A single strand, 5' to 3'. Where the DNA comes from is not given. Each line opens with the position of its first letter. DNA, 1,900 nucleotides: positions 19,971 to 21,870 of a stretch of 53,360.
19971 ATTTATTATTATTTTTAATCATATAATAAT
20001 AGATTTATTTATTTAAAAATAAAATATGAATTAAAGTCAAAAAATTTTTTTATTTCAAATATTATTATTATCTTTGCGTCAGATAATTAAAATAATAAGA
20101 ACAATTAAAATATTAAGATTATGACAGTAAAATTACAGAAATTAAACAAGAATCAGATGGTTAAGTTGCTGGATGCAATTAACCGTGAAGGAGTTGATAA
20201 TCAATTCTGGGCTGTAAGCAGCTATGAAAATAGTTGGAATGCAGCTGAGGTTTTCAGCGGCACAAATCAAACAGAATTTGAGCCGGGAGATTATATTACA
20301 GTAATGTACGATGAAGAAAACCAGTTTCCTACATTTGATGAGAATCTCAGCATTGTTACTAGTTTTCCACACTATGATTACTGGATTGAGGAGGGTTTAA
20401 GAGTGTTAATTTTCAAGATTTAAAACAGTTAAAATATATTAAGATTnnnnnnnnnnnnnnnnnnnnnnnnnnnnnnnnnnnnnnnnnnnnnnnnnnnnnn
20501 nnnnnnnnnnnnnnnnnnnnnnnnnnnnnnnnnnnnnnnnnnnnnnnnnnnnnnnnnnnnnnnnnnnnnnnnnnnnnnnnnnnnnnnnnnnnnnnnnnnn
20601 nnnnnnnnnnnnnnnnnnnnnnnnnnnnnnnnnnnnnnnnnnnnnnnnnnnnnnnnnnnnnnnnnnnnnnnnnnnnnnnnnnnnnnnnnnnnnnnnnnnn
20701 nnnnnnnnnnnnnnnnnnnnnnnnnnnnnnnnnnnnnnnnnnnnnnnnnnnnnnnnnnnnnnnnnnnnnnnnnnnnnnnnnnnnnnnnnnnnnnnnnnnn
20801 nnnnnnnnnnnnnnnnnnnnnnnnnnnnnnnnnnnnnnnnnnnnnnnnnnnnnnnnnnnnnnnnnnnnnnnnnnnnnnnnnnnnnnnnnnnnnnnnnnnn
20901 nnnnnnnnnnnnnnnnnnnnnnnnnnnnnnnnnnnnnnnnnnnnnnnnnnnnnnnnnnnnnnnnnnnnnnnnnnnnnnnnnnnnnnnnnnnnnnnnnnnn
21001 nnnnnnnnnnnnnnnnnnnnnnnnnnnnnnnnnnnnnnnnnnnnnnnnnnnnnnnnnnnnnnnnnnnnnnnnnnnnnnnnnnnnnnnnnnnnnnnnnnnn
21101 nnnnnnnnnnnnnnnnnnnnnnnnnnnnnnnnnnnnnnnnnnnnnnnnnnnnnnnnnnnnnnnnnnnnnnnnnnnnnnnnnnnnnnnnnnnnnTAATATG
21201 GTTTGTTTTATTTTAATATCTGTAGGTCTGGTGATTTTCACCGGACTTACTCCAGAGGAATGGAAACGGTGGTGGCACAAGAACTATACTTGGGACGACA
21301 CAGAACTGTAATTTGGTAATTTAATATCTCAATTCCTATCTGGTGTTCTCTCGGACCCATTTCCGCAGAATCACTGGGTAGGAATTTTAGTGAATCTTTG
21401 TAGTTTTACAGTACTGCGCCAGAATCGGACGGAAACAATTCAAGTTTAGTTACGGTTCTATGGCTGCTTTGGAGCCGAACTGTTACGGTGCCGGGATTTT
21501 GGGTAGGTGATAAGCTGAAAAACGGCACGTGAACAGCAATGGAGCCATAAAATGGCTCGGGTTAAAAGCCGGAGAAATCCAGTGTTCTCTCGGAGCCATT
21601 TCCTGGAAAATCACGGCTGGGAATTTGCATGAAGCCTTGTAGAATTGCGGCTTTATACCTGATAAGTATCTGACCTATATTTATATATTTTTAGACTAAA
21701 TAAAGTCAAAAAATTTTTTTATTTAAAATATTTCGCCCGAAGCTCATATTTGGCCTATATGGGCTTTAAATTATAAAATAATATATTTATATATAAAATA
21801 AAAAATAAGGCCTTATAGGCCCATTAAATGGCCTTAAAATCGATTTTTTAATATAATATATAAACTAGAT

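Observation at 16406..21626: Four paralogous hairpin + U-tract elements with an invariant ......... core at module boundaries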

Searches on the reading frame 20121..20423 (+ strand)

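Call 54: search_protein_families(library=pfam, proteins=[window:20121-20423:+], max_evalue=0.1)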
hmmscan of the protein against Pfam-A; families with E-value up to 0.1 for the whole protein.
window:20121-20423:+ (100 aa): 3 families
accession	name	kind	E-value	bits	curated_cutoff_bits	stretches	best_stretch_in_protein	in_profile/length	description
PF00622.36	SPRY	-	0.0013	19.2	26.3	1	22-72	32-82/121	SPRY domain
PF12646.12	DUF3783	-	0.058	13.8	27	0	7-35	7-35/56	Domain of unknown function (DUF3783)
PF23891.1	DUF7243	-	0.069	13.2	27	0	45-75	82-110/177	Family of unknown function (DUF7243)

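Call 55: search_protein_families(library=phrogs, proteins=[window:20121-20423:+], max_evalue=0.01)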
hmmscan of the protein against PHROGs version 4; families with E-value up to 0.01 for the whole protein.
window:20121-20423:+ (100 aa): 0 families

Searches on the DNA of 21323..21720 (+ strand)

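Call 21: search_dna_similar(query=window:21323-21720:+, collection=phages, mode=distant, max_rows=20, max_evalue=0.01)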
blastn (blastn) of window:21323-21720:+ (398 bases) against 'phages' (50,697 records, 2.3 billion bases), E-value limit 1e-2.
No match.
